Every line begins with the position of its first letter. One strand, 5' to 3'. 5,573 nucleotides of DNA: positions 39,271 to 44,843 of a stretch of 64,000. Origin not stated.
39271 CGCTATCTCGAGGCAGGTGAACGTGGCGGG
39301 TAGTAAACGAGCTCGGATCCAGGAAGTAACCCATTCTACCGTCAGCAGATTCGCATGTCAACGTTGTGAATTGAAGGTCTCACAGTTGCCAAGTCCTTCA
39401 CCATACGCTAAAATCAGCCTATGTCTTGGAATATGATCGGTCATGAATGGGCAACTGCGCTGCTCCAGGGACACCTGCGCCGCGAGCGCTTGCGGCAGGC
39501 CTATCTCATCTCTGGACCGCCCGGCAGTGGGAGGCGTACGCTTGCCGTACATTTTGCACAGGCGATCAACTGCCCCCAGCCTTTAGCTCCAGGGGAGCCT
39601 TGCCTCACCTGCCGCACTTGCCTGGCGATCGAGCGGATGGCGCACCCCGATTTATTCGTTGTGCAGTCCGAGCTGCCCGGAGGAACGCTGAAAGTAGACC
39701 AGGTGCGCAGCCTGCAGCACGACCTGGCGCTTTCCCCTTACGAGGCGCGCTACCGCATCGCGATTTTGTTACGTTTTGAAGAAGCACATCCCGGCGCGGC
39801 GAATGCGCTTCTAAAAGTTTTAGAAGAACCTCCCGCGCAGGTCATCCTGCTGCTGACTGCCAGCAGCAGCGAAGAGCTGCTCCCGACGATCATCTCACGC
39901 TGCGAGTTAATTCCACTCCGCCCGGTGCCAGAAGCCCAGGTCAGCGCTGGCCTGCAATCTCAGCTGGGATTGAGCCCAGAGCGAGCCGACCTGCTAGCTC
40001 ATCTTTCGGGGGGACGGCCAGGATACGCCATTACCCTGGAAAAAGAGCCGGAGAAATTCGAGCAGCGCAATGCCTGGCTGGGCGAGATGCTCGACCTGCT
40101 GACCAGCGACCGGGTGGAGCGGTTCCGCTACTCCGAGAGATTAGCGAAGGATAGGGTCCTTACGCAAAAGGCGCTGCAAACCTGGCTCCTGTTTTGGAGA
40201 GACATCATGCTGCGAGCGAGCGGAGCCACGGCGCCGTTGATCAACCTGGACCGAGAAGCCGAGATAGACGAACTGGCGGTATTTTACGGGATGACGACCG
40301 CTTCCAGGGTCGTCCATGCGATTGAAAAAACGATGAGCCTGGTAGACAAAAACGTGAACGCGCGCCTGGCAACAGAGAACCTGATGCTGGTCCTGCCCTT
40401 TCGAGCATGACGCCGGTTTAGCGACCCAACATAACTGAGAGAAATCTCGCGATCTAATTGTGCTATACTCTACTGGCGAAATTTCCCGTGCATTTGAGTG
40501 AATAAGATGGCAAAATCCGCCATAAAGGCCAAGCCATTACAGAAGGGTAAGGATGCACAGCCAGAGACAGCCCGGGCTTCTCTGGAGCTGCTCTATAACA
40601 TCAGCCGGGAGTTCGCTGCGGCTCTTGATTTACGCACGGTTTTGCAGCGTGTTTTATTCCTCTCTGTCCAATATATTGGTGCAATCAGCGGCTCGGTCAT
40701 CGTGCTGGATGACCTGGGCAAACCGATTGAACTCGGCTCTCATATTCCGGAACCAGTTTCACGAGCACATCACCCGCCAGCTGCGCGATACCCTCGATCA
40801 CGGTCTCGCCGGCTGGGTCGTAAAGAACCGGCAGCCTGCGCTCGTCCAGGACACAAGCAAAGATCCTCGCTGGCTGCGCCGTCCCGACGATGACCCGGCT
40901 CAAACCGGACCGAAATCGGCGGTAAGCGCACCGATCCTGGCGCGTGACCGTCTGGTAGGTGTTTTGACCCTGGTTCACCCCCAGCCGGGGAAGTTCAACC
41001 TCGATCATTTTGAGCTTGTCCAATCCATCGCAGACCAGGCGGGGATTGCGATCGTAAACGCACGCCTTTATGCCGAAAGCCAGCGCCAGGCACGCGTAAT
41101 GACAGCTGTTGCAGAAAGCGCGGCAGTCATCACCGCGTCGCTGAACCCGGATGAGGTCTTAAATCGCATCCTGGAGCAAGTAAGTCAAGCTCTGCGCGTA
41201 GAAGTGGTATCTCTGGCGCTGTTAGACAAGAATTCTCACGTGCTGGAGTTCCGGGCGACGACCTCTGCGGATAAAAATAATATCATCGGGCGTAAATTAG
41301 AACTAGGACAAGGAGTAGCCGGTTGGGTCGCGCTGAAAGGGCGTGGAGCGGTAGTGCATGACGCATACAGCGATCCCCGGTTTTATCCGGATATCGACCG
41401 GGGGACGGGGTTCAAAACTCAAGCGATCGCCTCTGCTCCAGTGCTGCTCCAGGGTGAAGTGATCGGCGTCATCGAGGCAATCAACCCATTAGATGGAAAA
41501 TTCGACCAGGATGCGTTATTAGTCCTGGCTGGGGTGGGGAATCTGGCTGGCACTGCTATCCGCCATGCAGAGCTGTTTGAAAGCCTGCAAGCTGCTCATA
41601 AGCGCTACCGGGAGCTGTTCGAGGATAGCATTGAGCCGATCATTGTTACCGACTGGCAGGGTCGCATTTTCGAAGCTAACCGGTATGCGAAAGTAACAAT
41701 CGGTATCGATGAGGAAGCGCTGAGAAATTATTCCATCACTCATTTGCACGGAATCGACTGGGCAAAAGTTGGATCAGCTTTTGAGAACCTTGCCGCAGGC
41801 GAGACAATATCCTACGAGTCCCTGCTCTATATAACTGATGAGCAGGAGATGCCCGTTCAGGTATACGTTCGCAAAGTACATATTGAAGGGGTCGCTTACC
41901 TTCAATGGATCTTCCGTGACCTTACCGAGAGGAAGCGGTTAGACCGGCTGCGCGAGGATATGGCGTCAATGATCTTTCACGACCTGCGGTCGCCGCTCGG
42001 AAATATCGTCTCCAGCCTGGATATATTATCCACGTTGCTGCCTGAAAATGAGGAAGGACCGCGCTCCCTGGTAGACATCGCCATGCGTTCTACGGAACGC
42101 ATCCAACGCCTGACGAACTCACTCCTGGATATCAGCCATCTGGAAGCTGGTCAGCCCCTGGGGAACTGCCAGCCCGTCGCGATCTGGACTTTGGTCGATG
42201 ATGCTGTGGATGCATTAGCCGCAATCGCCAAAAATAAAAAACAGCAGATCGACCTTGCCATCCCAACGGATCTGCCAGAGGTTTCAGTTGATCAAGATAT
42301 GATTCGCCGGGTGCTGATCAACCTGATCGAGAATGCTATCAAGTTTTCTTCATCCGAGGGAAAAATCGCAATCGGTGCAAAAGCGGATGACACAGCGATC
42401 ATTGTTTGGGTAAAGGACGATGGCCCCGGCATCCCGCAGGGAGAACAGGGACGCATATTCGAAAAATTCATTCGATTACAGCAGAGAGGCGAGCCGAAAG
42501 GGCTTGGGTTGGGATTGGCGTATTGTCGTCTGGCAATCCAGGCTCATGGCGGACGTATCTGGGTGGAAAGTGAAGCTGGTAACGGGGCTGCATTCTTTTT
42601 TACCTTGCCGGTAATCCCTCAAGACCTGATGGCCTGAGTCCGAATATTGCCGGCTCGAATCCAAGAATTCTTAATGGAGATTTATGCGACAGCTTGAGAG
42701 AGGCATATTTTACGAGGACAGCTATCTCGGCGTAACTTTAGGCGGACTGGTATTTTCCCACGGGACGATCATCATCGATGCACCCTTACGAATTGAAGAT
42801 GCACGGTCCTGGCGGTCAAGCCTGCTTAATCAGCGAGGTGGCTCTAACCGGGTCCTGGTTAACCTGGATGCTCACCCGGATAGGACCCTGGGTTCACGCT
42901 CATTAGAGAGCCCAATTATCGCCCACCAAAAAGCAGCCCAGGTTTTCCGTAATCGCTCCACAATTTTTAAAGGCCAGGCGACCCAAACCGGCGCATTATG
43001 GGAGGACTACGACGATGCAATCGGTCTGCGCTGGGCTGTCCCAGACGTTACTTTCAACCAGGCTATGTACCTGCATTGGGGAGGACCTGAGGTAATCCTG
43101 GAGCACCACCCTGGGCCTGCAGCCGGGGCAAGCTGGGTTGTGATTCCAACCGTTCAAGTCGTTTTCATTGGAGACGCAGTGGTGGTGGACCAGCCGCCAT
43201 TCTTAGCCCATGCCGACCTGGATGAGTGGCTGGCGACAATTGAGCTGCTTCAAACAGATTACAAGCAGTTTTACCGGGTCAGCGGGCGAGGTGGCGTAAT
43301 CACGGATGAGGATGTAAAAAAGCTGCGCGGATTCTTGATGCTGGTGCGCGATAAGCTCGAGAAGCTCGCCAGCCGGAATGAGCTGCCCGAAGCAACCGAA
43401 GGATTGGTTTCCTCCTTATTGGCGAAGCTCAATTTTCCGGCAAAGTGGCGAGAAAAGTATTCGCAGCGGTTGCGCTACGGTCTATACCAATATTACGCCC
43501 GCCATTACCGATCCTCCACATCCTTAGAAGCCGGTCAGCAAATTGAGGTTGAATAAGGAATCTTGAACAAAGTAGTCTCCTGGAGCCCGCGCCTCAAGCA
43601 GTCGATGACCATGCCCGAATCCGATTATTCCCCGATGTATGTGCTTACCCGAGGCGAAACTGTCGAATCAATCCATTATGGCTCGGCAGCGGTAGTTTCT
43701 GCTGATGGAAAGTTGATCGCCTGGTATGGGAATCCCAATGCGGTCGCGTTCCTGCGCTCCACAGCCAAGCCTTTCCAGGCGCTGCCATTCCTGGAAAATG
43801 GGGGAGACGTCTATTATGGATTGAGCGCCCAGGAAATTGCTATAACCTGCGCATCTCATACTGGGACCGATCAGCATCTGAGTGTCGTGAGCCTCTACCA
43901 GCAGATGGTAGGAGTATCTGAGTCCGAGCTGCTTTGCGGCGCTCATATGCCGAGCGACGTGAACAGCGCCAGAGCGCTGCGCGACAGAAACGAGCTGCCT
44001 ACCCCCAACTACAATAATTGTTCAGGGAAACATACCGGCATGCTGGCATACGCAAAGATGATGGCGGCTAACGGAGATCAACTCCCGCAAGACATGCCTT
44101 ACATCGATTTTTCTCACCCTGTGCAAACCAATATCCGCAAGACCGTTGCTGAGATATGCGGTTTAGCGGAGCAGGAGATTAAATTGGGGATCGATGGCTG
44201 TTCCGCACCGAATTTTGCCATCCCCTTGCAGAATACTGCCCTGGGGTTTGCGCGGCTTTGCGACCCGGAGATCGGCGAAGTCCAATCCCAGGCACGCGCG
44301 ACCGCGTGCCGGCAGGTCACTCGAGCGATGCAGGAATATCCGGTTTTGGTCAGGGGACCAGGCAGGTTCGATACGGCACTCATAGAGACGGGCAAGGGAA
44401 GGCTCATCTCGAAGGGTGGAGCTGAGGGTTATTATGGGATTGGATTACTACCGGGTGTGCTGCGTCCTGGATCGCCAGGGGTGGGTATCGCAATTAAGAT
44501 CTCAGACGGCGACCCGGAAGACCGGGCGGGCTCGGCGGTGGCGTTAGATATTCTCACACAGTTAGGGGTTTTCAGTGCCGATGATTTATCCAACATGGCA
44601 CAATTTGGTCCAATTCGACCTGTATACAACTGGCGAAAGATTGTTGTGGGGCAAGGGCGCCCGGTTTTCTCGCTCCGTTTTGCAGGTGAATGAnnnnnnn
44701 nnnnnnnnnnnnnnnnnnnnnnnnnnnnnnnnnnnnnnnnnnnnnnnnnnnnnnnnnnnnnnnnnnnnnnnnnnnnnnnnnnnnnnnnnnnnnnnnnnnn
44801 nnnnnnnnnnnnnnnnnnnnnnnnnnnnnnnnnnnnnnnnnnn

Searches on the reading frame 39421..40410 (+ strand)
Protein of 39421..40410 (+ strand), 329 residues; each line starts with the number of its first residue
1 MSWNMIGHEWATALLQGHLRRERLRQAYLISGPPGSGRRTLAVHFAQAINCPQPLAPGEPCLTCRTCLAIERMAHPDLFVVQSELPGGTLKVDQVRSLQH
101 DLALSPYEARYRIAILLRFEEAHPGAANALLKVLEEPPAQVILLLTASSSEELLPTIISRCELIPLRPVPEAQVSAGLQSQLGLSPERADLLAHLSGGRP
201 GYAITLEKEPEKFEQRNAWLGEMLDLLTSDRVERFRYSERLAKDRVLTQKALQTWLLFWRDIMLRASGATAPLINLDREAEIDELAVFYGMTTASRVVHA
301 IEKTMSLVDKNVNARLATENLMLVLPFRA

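Call 7: search_protein_families(library=pfam, proteins=[window:39421-40410:+], max_evalue=0.001)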
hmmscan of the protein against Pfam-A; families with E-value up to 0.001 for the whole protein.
window:39421-40410:+ (329 aa): 1 family
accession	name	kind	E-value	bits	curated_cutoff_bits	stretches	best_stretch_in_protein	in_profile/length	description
PF13177.12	DNA_pol3_delta2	-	1.6e-45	155.5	27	1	9-169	3-160/161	DNA polymerase III, delta subunit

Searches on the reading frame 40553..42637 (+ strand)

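Call 7: search_protein_families(library=pfam, proteins=[window:40553-42637:+], max_evalue=0.001)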
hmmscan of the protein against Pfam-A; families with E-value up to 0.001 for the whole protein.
window:40553-42637:+ (694 aa): 9 families
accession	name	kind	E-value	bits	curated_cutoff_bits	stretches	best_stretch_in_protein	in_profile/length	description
PF01590.32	GAF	-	2e-35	122.6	22.4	2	68-167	38-133/133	GAF domain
PF13185.12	GAF_2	-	1e-32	113.6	28.6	2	73-167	44-135/136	GAF domain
PF02518.31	HATPase_c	-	1.8e-25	89.9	26.4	1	580-687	2-109/111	Histidine kinase-, DNA gyrase B-, and HSP90-like ATPase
PF13492.12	GAF_3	-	2.7e-17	63.8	27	2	198-338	1-129/129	GAF domain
PF00512.31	HisKA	-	2.1e-10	41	26.9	1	467-533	2-66/66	His Kinase A (phospho-acceptor) domain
PF13426.13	PAS_9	-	6e-06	26.9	27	1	361-459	2-103/103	PAS domain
PF00989.32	PAS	-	8e-05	23.1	22.6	1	351-397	2-48/113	PAS fold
PF13188.13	PAS_8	-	0.00082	19.6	21.8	0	351-399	2-51/65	PAS domain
PF08448.16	PAS_4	-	0.00094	19.8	23.1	0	356-462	1-110/110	PAS fold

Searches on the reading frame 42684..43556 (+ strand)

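Call 7: search_protein_families(library=pfam, proteins=[window:42684-43556:+], max_evalue=0.001)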
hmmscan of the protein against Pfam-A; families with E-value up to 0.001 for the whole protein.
window:42684-43556:+ (290 aa): 1 family
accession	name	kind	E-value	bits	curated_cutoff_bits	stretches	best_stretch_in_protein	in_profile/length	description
PF00753.33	Lactamase_B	-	0.00017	22.1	22.7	1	95-187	88-182/196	Metallo-beta-lactamase superfamily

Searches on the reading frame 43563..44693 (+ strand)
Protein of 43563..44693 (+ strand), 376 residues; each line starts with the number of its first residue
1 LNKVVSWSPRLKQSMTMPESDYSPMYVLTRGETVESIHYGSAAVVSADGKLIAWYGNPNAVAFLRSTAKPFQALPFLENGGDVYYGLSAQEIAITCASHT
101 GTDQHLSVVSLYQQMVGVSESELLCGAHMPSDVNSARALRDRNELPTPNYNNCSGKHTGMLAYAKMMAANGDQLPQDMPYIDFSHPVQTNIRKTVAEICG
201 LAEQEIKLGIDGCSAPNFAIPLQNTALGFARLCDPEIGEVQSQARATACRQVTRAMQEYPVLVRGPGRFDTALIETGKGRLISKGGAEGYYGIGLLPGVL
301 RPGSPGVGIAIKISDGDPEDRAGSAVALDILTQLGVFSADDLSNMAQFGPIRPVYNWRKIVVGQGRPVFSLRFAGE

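Call 7: search_protein_families(library=pfam, proteins=[window:43563-44693:+], max_evalue=0.001)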
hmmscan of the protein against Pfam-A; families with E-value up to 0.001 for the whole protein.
window:43563-44693:+ (376 aa): 1 family
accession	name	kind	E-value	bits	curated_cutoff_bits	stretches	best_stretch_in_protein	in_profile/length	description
PF06089.17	Asparaginase_II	-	5e-100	335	25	1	28-366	3-321/322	L-asparaginase II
